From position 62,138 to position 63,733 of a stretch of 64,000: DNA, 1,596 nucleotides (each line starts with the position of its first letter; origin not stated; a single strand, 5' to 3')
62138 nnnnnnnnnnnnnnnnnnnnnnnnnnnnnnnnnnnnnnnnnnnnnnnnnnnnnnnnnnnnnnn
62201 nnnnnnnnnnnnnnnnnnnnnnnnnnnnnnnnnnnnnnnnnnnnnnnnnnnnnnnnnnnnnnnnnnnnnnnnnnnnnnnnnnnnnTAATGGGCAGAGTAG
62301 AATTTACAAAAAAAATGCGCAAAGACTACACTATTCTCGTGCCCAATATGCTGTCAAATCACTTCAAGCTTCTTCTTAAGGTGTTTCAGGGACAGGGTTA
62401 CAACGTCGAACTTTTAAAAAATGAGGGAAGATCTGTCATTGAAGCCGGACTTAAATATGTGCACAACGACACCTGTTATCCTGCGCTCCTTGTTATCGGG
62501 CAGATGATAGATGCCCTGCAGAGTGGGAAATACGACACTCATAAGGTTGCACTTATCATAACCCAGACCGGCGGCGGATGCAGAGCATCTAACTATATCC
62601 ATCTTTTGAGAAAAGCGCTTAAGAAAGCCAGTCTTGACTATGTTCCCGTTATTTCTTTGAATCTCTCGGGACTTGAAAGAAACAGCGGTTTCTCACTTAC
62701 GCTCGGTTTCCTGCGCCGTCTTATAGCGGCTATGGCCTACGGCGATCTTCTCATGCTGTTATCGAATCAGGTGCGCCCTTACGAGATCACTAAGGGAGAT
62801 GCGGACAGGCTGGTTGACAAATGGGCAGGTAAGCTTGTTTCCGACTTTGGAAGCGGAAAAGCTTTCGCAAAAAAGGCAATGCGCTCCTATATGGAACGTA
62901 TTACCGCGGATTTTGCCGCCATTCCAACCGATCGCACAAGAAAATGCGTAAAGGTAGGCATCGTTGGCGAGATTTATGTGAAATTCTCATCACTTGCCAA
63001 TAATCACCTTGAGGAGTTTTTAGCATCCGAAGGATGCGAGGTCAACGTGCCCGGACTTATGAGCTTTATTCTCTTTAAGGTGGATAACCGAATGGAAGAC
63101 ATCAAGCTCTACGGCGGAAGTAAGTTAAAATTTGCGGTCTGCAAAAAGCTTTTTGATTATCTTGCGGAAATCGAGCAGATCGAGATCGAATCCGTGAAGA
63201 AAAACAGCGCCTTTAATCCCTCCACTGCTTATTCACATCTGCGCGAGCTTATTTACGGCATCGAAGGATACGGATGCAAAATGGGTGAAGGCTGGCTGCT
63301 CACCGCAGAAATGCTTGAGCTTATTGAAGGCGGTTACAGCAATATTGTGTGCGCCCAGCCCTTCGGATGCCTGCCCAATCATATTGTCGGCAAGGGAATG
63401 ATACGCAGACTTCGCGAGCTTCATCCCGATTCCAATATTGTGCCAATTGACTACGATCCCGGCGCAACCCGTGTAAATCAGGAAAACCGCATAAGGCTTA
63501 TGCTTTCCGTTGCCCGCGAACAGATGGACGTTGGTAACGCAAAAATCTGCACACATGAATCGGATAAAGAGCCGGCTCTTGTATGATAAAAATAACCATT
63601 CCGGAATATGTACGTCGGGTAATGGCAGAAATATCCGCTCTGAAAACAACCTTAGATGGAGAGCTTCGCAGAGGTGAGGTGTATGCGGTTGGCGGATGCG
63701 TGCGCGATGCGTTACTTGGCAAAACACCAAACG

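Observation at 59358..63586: Fused double activase plus HgdB/double-cubane-like partner with no assignable substrate, translationally coupled to cca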

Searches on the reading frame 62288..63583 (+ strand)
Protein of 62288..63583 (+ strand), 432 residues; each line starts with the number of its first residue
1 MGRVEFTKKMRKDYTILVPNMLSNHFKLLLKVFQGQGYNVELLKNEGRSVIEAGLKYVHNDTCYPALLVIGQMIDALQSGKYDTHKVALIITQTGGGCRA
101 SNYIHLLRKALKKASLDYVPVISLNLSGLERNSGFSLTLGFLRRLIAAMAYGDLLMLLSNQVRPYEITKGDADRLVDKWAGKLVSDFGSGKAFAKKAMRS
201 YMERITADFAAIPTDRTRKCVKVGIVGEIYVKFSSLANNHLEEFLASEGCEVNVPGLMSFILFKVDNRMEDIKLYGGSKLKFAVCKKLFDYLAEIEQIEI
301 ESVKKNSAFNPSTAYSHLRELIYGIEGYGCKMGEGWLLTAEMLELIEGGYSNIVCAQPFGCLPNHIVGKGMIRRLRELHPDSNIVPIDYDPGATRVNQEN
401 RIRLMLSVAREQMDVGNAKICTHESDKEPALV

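Call 6: search_protein_families(library=pfam, proteins=[window:62288-63583:+], max_evalue=0.01)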
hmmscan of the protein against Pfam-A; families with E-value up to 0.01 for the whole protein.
window:62288-63583:+ (432 aa): 2 families
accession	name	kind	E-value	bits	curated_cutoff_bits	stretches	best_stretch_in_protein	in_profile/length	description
PF09989.15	DUF2229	-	5.5e-08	33.1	29.4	1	24-77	12-66/218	CoA enzyme activase uncharacterised domain (DUF2229)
PF06050.19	HGD-D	-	0.0051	16.9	28.4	0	57-129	224-324/342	2-hydroxyglutaryl-CoA dehydratase, D-component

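Call 7: search_protein_families(library=ncbifam, proteins=[window:62288-63583:+], max_evalue=0.01)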
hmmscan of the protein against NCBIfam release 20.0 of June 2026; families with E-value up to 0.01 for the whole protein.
window:62288-63583:+ (432 aa): 0 families

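Call 11: find_homologous_proteins(query=window:62288-63583:+, max_evalue=0.00001)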
Query window:62288-63583:+ (432 aa): 8000 proteins with E <= 0.00001 among 8000 candidates; the best 120 are listed.
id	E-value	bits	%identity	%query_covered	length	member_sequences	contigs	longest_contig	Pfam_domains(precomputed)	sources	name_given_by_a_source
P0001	5.5e-289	976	100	100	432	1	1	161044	PF09989.16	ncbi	-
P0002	6.0e-262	887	92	99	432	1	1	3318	PF09989.16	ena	-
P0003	1.7e-253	859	88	99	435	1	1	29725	PF09989.16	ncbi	-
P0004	2.3e-252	855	90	96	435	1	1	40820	PF09989.16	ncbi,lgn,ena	-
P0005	3.9e-251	851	88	97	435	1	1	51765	PF09989.16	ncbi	-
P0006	3.5e-248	841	86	100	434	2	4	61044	PF09989.16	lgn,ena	-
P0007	1.5e-247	839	85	100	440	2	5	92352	PF09989.16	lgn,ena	-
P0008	6.0e-246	834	86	100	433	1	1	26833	PF09989.16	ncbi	-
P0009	2.3e-245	832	85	100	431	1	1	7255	PF09989.16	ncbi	-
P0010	1.2e-243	826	87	96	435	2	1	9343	PF09989.16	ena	-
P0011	4.4e-242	821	85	99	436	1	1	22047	PF09989.16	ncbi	-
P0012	6.2e-241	818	84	99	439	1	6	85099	PF09989.16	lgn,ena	-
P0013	5.8e-239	811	84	100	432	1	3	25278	PF09989.16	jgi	-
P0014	7.1e-239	811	86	96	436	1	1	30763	PF09989.16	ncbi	-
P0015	1.7e-238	810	86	96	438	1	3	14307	PF09989.16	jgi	-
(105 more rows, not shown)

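Call 14: search_solved_structures(query=window:62288-63583:+, max_evalue=1)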
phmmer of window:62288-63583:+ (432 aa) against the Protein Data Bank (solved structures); distinct sequences matched with E-value up to 1: 0.

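Call 27: list_cluster_members(proteins=[P0121, P0001])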
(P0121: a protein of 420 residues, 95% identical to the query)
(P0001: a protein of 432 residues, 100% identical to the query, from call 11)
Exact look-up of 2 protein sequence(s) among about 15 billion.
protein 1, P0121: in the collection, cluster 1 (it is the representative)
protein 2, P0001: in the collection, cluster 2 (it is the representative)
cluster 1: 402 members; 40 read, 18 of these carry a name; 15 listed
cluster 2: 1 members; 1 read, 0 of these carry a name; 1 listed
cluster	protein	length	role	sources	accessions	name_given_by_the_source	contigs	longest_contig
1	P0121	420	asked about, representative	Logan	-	-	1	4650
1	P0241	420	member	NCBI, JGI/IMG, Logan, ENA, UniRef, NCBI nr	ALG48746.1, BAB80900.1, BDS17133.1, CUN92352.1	2-hydroxyacyl-CoA dehydratase [Clostridium perfringens] | 2-hydroxyglutaryl-CoA dehydratase n=2 Tax=Clostridium perfringens TaxID=1502 ...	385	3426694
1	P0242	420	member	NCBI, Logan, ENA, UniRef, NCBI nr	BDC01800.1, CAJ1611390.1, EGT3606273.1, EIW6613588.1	2-hydroxyacyl-CoA dehydratase [Clostridium perfringens] | 2-hydroxyacyl-CoA dehydratase n=1 Tax=Clostridium perfringens TaxID=1502 ...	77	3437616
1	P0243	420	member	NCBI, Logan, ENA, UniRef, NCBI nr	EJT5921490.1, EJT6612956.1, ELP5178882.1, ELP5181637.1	2-hydroxyacyl-CoA dehydratase [Clostridium perfringens] | 2-hydroxyacyl-CoA dehydratase n=1 Tax=Clostridium perfringens TaxID=1502 ...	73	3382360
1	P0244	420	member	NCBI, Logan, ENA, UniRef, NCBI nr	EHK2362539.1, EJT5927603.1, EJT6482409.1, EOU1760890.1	TPA: 2-hydroxyacyl-CoA dehydratase [Clostridium perfringens] | 2-hydroxyacyl-CoA dehydratase n=1 Tax=Clostridium perfringens TaxID=1502 ... | 2-hydroxyacyl-CoA dehydratase [Clostridium perfringens]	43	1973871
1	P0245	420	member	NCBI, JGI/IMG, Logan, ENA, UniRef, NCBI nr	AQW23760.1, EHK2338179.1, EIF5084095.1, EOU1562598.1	2-hydroxyacyl-CoA dehydratase [Clostridium perfringens] | 2-hydroxyacyl-CoA dehydratase n=1 Tax=Clostridium perfringens TaxID=1502 ...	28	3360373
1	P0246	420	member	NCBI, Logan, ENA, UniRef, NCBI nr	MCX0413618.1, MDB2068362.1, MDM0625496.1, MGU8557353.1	2-hydroxyacyl-CoA dehydratase [Clostridium perfringens] | 2-hydroxyacyl-CoA dehydratase n=1 Tax=Clostridium perfringens TaxID=1502 ...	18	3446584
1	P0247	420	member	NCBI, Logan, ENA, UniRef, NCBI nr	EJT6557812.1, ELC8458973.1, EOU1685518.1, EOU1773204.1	2-hydroxyacyl-CoA dehydratase [Clostridium perfringens] | 2-hydroxyacyl-CoA dehydratase n=1 Tax=Clostridium perfringens TaxID=1502 ...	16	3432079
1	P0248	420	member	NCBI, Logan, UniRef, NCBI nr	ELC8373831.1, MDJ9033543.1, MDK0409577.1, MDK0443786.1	2-hydroxyacyl-CoA dehydratase [Clostridium perfringens] | 2-hydroxyglutaryl-CoA dehydratase n=1 Tax=Clostridium perfringens TaxID=1502 ...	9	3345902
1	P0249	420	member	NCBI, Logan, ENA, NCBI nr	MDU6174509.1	MAG: 2-hydroxyacyl-CoA dehydratase [Clostridium perfringens] | 2-hydroxyacyl-CoA dehydratase [Clostridium perfringens]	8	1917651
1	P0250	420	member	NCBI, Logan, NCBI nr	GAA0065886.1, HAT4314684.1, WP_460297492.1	TPA: 2-hydroxyglutaryl-CoA dehydratase [Clostridium perfringens] | 2-hydroxyglutaryl-CoA dehydratase [Clostridium perfringens]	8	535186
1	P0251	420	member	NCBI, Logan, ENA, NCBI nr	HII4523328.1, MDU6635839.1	MAG: 2-hydroxyacyl-CoA dehydratase [Clostridium perfringens] | 2-hydroxyacyl-CoA dehydratase [Clostridium perfringens]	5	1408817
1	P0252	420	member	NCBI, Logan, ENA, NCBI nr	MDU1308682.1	MAG: 2-hydroxyacyl-CoA dehydratase [Clostridium perfringens] | 2-hydroxyacyl-CoA dehydratase [Clostridium perfringens]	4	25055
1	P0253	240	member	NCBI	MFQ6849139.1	MAG: 2-hydroxyglutaryl-CoA dehydratase, partial [Clostridium perfringens]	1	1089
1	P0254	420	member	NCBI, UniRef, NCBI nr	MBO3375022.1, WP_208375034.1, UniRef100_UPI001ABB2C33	2-hydroxyacyl-CoA dehydratase [Clostridium perfringens] | 2-hydroxyacyl-CoA dehydratase n=1 Tax=Clostridium perfringens TaxID=1502 ...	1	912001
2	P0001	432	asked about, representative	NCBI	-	-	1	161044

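Call 29: find_encoding_contigs(protein=P0241, flank=6000, max_places=2)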
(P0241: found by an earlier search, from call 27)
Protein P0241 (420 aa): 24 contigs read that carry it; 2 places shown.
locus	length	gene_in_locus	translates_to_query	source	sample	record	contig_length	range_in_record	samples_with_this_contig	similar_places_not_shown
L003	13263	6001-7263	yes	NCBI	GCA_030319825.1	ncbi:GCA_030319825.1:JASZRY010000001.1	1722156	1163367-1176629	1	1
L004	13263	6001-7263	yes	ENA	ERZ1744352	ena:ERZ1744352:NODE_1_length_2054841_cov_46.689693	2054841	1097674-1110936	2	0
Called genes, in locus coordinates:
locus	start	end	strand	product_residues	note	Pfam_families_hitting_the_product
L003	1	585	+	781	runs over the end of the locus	PF00270:DEAD, PF06733:DEAD_2, PF13307:Helicase_C_2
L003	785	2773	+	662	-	PF08497:Radical_SAM_N, PF04055:Radical_SAM, PF11842:DUF3362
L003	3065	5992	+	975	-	PF00370:FGGY_N (faint), PF01869:BcrAD_BadFG, PF09989:DUF2229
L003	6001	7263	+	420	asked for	PF09989:DUF2229 (faint)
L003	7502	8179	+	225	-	PF00072:Response_reg, PF00486:Trans_reg_C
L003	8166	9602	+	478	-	PF00672:HAMP, PF00512:HisKA, PF02518:HATPase_c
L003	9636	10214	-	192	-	PF09988:DUF2227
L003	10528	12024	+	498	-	PF00324:AA_permease, PF13520:AA_permease_2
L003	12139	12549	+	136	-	-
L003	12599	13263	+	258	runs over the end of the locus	PF06541:ABC_trans_CmpB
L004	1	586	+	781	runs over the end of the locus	PF00270:DEAD, PF06733:DEAD_2, PF13307:Helicase_C_2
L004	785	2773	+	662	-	PF08497:Radical_SAM_N, PF04055:Radical_SAM, PF11842:DUF3362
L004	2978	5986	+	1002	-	PF00370:FGGY_N (faint), PF01869:BcrAD_BadFG, PF09989:DUF2229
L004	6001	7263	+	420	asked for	PF09989:DUF2229 (faint)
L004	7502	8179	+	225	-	PF00072:Response_reg, PF00486:Trans_reg_C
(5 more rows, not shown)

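Call 42: find_related_loci(query=window:62288-63583:+, collection=metagenome_contigs, flank=6000)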
Query window:62288-63583:+ (432 aa) in metagenome_contigs; peptide patterns used: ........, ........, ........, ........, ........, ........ (x = any residue, [..] = any of these).
599 stretches matched a pattern; 532 encode a relative of the query (tblastn E <= 1e-3); the best 80 are kept; 80 distinct loci.
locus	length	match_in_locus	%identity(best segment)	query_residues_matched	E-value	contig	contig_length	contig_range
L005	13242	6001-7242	90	1-414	0e+0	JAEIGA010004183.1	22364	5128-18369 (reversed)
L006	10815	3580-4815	75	3-414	0e+0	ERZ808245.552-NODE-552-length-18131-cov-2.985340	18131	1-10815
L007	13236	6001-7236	75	3-414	0e+0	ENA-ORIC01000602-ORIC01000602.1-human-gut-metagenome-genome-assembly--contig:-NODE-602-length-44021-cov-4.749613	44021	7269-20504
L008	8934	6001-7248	66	3-414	0e+0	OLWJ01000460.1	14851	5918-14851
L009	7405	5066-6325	65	3-419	0e+0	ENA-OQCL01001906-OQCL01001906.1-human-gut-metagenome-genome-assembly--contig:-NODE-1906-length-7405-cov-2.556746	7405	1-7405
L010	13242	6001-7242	66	3-413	0e+0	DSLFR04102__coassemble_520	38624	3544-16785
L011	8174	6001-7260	65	3-419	0e+0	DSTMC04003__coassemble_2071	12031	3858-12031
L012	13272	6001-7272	63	1-432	0e+0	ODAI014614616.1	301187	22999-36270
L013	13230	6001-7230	65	3-413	0e+0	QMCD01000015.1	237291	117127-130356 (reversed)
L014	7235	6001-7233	66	3-410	0e+0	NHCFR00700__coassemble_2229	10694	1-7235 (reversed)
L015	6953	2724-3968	65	3-414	0e+0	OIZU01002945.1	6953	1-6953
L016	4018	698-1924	65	3-412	0e+0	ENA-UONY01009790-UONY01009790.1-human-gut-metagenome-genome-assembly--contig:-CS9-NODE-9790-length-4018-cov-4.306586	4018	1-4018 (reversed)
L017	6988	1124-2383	64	3-419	0e+0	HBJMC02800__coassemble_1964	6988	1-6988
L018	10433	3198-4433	66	2-414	0e+0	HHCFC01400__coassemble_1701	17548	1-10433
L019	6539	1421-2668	65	3-414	0e+0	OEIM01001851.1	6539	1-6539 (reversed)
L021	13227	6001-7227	64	3-412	0e+0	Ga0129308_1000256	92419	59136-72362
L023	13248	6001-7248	64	3-419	0e+0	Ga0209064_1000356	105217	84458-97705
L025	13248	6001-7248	65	3-414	0e+0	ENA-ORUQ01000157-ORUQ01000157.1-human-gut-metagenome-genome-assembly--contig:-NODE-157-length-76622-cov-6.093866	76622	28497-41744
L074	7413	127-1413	63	3-429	0e+0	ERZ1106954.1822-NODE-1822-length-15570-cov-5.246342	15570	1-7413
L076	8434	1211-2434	65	3-411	0e+0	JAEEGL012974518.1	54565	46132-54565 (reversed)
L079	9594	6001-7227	66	3-412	0e+0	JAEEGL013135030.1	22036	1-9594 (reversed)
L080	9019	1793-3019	64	3-412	0e+0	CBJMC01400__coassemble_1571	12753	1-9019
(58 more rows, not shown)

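Call 45: search_protein_families(library=pfam, proteins=[L012:7379-8629:+, L021:7316-8581:+, L010:7340-8293:+, L023:7327-8001:+, L079:7323-8327:+, L074:1529-2455:+, L076:2510-3082:+, L080:3134-4030:+, L005:7305-8546:+, L025:7551-8156:-], max_evalue=0.001)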
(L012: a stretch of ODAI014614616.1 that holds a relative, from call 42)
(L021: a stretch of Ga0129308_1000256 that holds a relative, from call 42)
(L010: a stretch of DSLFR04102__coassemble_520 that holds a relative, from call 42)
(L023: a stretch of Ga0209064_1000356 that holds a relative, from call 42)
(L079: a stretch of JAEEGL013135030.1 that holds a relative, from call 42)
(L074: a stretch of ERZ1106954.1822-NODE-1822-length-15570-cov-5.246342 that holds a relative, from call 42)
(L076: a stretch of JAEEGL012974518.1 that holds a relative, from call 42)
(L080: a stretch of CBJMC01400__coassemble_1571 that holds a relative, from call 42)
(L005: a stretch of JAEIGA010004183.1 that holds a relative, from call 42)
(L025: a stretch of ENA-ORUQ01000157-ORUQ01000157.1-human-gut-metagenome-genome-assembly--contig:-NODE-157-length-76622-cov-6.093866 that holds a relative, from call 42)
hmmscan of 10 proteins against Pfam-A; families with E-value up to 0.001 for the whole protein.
L012:7379-8629:+ (417 aa): 2 families
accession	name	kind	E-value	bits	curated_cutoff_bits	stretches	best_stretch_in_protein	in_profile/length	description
PF13240.11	Zn_Ribbon_1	-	3.2e-06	27.2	25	1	4-25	1-22/23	zinc-ribbon domain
PF13248.11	Zn_ribbon_3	-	3.7e-05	23.5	27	1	5-26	5-26/26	zinc-ribbon domain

L021:7316-8581:+ (422 aa): 2 families
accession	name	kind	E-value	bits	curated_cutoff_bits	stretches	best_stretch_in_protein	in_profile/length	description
PF13240.11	Zn_Ribbon_1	-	3.7e-07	30.2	25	1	25-46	1-22/23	zinc-ribbon domain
PF13248.11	Zn_ribbon_3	-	2.8e-06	27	27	1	26-47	5-26/26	zinc-ribbon domain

L010:7340-8293:+ (318 aa): 0 families

L023:7327-8001:+ (225 aa): 0 families

L079:7323-8327:+ (335 aa): 2 families
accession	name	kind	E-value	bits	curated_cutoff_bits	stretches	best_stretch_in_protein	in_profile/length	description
PF00722.28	Glyco_hydro_16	-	1.4e-14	54.4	22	1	125-289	8-133/175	Glycosyl hydrolases family 16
PF03935.22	SKN1_KRE6_Sbg1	-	1e-05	24.6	30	0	75-200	101-222/501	Beta-glucan synthesis-associated protein SKN1/KRE6/Sbg1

L074:1529-2455:+ (309 aa): 1 family
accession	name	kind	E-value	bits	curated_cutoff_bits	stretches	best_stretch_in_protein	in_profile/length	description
PF01145.31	Band_7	-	7.5e-26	91.7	23.6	1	44-220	2-173/176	SPFH domain / Band 7 family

L076:2510-3082:+ (191 aa): 0 families

L080:3134-4030:+ (299 aa): 1 family
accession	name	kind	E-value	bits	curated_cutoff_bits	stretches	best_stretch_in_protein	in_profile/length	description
PF02645.21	DegV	-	4.8e-53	180.7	27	1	23-298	6-279/280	Uncharacterised protein, DegV family COG1307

L005:7305-8546:+ (414 aa): 3 families
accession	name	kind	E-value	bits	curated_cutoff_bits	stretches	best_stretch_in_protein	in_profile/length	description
PF01743.26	PolyA_pol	-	1.7e-33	116.1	23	1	33-158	1-126/126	Poly A polymerase head domain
PF12627.12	PolyA_pol_RNAbd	-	4.9e-08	33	22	1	185-225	1-41/64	Probable RNA and SrmB- binding site of polymerase A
PF13735.12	tRNA_NucTran2_2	-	3.8e-07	30.6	27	1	267-402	11-147/149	tRNA nucleotidyltransferase domain 2 putative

L025:7551-8156:- (201 aa): 2 families
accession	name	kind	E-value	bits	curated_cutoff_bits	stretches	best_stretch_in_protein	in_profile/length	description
PF07456.16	Hpre_diP_synt_I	-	1.8e-27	96.6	30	1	47-187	1-145/147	Heptaprenyl diphosphate synthase component I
PF12822.12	ECF_trnsprt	-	0.00096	19.6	30.7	0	40-175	2-150/169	ECF transporter, substrate-specific component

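Call 58: search_protein_representatives(protein=window:62288-63583:+)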
Query: 432 residues. Proteins with E-value up to 0.001 (for the whole library): 3670; up to 1e-10: 2072; up to 1e-30: 572. The best 150 are listed.
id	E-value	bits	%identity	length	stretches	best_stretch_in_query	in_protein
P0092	9.4e-180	614.3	64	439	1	2-422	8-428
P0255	5.9e-163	559.0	59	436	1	2-419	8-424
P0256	1.2e-127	442.7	51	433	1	5-418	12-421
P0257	1.2e-121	423.0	51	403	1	11-410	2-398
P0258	8.1e-119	413.6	48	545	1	5-419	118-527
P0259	3.9e-116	404.8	60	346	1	2-314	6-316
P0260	4.3e-116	404.6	48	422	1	11-414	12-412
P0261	2.0e-114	399.1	44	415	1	3-410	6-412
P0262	2.3e-112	392.4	66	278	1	3-274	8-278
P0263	3.2e-112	391.9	44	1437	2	3-413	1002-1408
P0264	4.0e-110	384.9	42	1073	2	3-420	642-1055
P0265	7.7e-108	377.4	46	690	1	3-416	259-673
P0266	1.6e-104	366.5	43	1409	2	3-412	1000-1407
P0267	4.8e-104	364.9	51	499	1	5-361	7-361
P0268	4.8e-104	364.9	57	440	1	2-283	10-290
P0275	9.9e-101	354.0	43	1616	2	4-411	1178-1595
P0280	1.5e-97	343.6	40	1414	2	5-412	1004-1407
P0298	4.2e-87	309.1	38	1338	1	3-410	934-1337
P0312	5.0e-78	279.2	39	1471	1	15-413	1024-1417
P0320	1.9e-76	274.0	39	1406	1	8-407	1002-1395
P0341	1.4e-71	258.0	36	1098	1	9-421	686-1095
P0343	1.2e-70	255.0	36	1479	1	14-416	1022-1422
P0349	1.4e-69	251.4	38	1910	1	11-413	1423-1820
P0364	1.4e-65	238.2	34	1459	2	9-412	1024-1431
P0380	2.6e-62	227.4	33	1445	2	4-406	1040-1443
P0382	4.9e-62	226.6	36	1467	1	7-412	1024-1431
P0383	4.9e-62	226.6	34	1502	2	5-406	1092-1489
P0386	1.1e-61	225.5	34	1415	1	6-412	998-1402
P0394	7.0e-60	219.5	32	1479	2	4-412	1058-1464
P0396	1.3e-59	218.6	33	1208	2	4-417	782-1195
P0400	8.3e-59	215.9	35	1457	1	12-411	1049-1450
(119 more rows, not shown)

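Call 60: predict_structure(alignment_id=A1)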
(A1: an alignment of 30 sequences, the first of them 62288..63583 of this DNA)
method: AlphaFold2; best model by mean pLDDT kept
length: 432 residues; sequences in the alignment: 30
mean_pLDDT: 86.6   pTM: 0.87
mean pLDDT of the five models: 86.6, 85.8, 85.2, 84.9, 84.6
residues with pLDDT >= 90: 240; 70-90: 144; 50-70: 32; < 50: 16
segments of 3 or more residues with pLDDT < 50: 95-97, 421-426
pLDDT, mean of each block of 10 residues (from residue 1): 85 93 86 90 90 86 83 95 96 56 83 95 72 84 93 96 94 95 87 91 98 92 91 88 93 93 90 89 94 97 94 92 75 78 94 87 62 88 89 79 94 72 48 52
secondary structure, 60 per line:
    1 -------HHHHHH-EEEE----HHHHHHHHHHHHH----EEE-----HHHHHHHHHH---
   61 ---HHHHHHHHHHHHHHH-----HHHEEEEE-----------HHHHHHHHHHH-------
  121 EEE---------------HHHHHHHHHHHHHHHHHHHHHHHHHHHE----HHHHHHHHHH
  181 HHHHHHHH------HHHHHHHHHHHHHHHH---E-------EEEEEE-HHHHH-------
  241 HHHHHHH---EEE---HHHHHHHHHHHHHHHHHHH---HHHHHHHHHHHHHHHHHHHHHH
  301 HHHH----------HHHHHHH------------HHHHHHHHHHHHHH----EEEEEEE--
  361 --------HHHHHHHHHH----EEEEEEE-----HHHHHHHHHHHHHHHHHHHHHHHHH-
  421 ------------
elements in order: H8-13 E15-18 H23-35 E40-42 H48-57 H64-78 E87-91 H103-113 E121-123 H139-165 H171-188 H195-210 E222-227 H229-233 H241-247 E251-253 H257-275 H279-304 H315-321 H334-347 E352-358 H369-378 E383-389 H395-419

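Call 64: fold_search(model_id=the predicted structure, library=pdb)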
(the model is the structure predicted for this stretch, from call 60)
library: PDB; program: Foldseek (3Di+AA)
matches with E <= 10: 558; with E <= 0.001: 7
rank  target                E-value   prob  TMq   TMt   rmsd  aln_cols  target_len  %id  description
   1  7yyl_A                3.1e-05  1.00  0.41  0.42   9.8       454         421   12  nucleotide-free DCCP:DCCP-R complex (released 2022-12-28)
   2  3o3m_D                4.7e-05  1.00  0.43  0.49   9.4       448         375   11  (R)-2-Hydroxyisocaproyl-CoA Dehydratase (released 2011-03-16)
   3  7yyl_D                5.0e-05  1.00  0.42  0.43   9.7       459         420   12  nucleotide-free DCCP:DCCP-R complex (released 2022-12-28)
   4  6eno                  5.5e-05  1.00  0.42  0.42   9.7       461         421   12  Double cubane cluster oxidoreductase (released 2018-03-14)
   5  7yzm_A                6.8e-05  1.00  0.42  0.43   9.6       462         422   11  MgADPNP-bound DCCP:DCCP-R complex (released 2022-12-28)
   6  7yyl_B                7.6e-05  1.00  0.42  0.43  10.1       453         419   12  nucleotide-free DCCP:DCCP-R complex (released 2022-12-28)
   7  3o3o_A                8.5e-05  1.00  0.39  0.41  11.1       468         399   11  (R)-2-hydroxyisocaproyl-CoA dehydratase in complex with (R)-2-hydroxyisocaproate (released 2011-03-16)
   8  8s02_A                1.8e-03  0.99  0.38  0.37  11.9       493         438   10  BzdNO-benzoyl-CoA complex (released 2025-03-05)
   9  8s2r_C                2.1e-03  0.98  0.38  0.38  11.7       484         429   11  BzdNO in partially coenzyme A - free state (released 2025-03-05)
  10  2dwu_A                3.6e-03  0.38  0.14  0.19  19.4       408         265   10  Crystal Structure of Glutamate Racemase Isoform RacE1 from Bacillus anthracis (released 2007-06-19)
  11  8s02_B                5.3e-03  1.00  0.43  0.49   9.5       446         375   11  BzdNO-benzoyl-CoA complex (released 2025-03-05)
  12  3fj1_C                1.1e-02  0.51  0.18  0.22  17.1       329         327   12  Crystal structure of putative phosphosugar isomerase (YP_167080.1) from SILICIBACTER POMEROYI DSS-3 at 1.75 A resoluti (released 2009-01-20)
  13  1moq                  2.4e-02  0.20  0.16  0.18  18.0       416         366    9  ISOMERASE DOMAIN OF GLUCOSAMINE 6-PHOSPHATE SYNTHASE COMPLEXED WITH GLUCOSAMINE 6-PHOSPHATE (released 1998-10-07)
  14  3cow_B                3.2e-02  0.57  0.15  0.21  15.5       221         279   14  Crystal Structure of Mycobacterium Tuberculosis Pantothenate Synthetase at 1.8 Ang resolution- in complex with sulphon (released 2008-10-07)
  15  5z1z_D                3.4e-02  0.20  0.14  0.18  15.3       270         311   12  The apo-structure of D-lactate dehydrogenase from Escherichia coli (released 2018-09-19)
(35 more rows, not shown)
